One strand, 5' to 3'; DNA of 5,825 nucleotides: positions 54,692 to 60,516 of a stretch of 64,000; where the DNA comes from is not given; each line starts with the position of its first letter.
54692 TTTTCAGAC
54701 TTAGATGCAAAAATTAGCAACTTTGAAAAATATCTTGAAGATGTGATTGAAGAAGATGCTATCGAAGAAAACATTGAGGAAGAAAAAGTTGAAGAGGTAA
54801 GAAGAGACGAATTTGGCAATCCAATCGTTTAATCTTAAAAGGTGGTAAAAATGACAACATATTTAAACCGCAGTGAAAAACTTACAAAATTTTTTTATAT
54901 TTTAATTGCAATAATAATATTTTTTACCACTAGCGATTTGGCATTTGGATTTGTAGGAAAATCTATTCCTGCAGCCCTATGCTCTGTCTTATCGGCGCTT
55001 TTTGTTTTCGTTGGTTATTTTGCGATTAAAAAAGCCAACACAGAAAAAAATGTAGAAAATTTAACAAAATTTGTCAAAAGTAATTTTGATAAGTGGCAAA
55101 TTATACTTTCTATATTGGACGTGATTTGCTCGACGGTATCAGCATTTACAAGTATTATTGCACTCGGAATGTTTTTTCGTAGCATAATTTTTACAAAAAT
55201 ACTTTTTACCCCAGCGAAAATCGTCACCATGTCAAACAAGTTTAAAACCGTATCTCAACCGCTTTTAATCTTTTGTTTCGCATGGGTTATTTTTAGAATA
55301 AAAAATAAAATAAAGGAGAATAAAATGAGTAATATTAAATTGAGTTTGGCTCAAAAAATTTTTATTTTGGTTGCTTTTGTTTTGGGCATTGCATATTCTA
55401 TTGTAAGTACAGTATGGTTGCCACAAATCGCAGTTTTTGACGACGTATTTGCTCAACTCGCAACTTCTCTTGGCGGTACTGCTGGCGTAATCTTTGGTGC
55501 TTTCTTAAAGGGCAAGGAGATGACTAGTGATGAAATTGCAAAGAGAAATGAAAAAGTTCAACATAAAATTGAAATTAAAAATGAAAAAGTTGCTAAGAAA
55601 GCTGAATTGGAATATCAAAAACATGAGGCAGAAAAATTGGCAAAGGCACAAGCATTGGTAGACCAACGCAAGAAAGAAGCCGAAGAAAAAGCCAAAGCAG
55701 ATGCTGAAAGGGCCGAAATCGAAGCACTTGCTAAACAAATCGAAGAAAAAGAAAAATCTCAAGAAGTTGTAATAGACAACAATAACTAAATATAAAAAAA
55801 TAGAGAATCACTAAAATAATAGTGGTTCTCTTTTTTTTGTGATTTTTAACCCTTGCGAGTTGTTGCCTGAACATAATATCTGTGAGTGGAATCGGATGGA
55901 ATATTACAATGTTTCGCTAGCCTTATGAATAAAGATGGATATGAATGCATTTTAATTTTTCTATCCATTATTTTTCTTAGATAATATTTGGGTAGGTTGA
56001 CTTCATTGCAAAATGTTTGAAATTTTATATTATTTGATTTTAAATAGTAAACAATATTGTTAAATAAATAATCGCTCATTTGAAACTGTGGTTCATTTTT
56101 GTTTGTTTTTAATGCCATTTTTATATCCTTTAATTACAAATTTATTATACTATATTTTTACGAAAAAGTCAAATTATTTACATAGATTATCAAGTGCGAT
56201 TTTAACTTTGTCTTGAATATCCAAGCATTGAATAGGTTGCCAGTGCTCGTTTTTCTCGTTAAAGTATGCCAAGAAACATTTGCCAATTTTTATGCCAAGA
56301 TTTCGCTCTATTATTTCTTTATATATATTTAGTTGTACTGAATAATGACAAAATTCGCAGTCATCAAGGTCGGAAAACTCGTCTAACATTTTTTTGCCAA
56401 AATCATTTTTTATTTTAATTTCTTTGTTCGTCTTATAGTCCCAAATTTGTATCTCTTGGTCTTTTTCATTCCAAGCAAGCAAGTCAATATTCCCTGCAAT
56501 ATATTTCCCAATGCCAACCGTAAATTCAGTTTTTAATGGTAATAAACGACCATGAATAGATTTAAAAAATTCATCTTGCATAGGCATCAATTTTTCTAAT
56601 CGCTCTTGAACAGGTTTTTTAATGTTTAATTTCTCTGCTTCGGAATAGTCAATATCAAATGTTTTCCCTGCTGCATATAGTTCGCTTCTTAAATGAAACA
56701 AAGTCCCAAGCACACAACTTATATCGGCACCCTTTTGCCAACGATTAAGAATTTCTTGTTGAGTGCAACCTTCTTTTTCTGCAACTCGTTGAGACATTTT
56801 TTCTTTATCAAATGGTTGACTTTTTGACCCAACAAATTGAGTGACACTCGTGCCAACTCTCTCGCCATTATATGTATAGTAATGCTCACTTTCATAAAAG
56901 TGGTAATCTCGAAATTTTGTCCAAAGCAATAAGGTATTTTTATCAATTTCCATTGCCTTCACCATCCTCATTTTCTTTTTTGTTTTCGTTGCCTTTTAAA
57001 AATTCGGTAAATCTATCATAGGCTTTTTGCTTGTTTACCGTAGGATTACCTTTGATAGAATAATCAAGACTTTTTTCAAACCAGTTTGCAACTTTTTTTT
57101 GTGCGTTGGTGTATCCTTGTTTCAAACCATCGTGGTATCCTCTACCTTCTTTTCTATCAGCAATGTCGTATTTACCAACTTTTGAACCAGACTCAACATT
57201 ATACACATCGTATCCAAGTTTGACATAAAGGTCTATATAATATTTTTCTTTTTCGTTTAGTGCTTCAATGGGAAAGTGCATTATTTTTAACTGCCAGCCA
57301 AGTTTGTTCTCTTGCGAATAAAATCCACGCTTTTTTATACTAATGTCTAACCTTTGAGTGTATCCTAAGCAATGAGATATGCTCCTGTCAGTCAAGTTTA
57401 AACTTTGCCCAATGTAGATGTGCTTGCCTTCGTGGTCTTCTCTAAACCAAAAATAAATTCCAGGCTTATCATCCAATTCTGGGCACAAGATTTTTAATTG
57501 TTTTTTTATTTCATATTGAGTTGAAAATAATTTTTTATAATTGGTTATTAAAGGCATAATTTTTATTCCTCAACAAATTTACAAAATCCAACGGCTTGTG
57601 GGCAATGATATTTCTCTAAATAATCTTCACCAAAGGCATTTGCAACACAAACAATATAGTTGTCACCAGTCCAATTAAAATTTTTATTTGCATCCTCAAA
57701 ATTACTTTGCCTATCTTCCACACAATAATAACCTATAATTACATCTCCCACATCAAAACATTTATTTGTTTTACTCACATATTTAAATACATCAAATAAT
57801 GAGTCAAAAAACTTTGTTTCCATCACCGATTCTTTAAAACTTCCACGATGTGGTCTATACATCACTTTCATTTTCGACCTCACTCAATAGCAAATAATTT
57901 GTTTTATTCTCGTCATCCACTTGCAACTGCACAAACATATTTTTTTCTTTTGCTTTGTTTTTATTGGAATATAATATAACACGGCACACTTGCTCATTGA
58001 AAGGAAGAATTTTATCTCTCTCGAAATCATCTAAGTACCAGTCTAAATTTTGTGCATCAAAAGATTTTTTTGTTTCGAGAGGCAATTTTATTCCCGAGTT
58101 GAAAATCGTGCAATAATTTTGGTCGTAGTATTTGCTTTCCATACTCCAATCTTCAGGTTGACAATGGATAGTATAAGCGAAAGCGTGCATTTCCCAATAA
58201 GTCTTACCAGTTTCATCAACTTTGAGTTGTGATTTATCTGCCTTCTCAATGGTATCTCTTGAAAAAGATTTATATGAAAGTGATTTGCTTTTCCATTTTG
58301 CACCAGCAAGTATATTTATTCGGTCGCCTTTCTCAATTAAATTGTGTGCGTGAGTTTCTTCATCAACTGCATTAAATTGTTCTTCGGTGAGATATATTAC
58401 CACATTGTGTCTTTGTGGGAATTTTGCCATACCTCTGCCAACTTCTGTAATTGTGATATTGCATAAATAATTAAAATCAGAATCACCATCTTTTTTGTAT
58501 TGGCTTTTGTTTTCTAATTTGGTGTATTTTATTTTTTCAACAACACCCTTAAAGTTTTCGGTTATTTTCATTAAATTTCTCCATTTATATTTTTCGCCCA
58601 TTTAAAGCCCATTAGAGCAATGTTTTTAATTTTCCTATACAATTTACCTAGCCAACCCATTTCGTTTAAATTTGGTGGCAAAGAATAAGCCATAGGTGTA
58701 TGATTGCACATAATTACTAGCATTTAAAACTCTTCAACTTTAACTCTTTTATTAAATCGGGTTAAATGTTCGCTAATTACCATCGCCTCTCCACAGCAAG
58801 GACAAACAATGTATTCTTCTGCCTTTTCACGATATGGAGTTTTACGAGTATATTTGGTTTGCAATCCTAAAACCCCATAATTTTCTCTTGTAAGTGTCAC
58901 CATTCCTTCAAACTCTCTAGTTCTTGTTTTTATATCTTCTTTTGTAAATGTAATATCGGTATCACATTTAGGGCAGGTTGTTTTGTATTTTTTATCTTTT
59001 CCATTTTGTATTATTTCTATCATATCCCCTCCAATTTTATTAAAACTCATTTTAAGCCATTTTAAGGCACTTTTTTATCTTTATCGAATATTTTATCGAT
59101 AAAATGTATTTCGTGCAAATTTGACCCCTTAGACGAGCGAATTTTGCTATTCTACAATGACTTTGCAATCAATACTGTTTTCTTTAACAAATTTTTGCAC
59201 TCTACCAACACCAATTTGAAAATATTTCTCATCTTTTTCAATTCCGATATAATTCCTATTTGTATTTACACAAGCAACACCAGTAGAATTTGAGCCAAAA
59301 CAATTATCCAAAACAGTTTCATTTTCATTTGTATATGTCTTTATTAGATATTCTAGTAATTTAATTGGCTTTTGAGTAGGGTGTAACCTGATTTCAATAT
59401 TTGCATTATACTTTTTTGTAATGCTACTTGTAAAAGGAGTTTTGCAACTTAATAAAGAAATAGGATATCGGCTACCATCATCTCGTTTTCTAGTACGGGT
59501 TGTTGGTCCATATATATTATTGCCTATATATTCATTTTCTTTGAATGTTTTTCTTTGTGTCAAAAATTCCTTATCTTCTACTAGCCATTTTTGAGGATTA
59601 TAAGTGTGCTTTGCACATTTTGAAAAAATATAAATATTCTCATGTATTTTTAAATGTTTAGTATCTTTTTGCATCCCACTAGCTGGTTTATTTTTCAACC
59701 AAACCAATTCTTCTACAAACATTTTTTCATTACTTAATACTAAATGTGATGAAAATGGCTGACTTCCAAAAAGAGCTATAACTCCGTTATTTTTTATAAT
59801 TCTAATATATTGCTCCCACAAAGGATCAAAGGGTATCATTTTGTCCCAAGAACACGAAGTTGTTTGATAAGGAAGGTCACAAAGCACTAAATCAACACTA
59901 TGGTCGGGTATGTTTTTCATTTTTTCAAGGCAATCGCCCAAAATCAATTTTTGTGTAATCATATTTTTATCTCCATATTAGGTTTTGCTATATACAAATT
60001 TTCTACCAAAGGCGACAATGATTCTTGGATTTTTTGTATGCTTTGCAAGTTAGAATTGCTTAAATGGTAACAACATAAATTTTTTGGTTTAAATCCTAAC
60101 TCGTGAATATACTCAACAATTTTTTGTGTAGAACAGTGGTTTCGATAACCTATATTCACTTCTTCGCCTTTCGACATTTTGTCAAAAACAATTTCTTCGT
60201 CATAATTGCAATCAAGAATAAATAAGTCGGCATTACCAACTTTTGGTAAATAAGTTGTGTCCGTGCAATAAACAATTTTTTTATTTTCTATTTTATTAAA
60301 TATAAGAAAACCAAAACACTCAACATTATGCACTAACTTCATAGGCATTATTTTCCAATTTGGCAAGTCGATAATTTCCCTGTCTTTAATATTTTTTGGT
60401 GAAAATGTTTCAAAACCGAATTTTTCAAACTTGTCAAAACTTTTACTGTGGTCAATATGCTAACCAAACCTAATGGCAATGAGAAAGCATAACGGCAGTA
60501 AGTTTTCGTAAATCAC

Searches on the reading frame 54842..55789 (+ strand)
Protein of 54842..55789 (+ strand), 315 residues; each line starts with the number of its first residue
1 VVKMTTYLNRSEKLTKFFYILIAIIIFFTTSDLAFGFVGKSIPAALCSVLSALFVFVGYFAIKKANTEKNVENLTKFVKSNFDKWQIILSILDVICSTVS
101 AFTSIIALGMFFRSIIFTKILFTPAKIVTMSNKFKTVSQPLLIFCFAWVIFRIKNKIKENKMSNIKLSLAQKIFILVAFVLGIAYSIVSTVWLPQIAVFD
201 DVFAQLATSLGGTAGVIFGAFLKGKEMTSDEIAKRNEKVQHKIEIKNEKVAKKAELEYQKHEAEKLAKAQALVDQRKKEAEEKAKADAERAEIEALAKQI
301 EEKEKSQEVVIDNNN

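Call 64: search_protein_families(library=pfam, proteins=[window:54842-55789:+], max_evalue=0.01)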
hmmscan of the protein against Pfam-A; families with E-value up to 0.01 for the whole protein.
window:54842-55789:+ (315 aa): 1 family
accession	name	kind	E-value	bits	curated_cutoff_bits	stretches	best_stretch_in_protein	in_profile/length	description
PF14362.11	DUF4407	-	0.0065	16.2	31.3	0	137-314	96-239/297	Domain of unknown function (DUF4407)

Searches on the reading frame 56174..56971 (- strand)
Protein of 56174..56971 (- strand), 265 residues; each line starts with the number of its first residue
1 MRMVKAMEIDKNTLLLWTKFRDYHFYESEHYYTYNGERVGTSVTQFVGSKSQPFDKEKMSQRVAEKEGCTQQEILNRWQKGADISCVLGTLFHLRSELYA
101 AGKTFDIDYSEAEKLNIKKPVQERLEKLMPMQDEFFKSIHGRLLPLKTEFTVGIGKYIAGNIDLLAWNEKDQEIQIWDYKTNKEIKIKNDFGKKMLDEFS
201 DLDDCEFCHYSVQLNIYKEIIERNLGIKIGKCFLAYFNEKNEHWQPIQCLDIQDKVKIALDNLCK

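Call 65: search_protein_families(library=pfam, proteins=[window:56174-56971:-], max_evalue=0.01)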
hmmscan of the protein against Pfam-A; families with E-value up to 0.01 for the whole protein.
window:56174-56971:- (265 aa): 1 family
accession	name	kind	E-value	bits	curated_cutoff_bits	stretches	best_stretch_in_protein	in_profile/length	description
PF12705.13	PDDEXK_1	-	2.9e-06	27.8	22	1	118-239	86-189/247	PD-(D/E)XK nuclease superfamily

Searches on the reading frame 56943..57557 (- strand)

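Call 65: search_protein_families(library=pfam, proteins=[window:56943-57557:-], max_evalue=0.01)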
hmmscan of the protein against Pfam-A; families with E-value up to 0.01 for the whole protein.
window:56943-57557:- (204 aa): 2 families
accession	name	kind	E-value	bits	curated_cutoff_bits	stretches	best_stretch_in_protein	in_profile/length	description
PF01541.30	GIY-YIG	-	0.00049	20.8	22.6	1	32-113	2-74/78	GIY-YIG catalytic domain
PF04098.21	Rad52_Rad22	-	0.0052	17.1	20.3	1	87-179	49-145/153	Rad52/22 family double-strand break repair protein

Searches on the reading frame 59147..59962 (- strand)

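Call 65: search_protein_families(library=pfam, proteins=[window:59147-59962:-], max_evalue=0.01)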
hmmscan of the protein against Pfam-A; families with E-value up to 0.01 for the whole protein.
window:59147-59962:- (271 aa): 1 family
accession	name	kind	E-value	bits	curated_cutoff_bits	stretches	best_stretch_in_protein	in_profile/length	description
PF01555.25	N6_N4_Mtase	-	3.7e-29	102.7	26.7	1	23-250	1-218/221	DNA methylase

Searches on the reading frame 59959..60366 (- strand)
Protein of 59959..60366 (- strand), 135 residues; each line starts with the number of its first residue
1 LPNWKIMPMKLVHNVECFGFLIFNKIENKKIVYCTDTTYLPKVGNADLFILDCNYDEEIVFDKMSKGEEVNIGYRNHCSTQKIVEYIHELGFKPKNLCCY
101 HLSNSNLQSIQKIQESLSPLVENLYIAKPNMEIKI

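Call 65: search_protein_families(library=pfam, proteins=[window:59959-60366:-], max_evalue=0.01)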
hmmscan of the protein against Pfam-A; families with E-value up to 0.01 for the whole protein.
window:59959-60366:- (135 aa): 1 family
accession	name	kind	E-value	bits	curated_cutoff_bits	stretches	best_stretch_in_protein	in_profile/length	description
PF12706.13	Lactamase_B_2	-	0.0056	16.7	27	1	13-96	121-194/200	Beta-lactamase superfamily domain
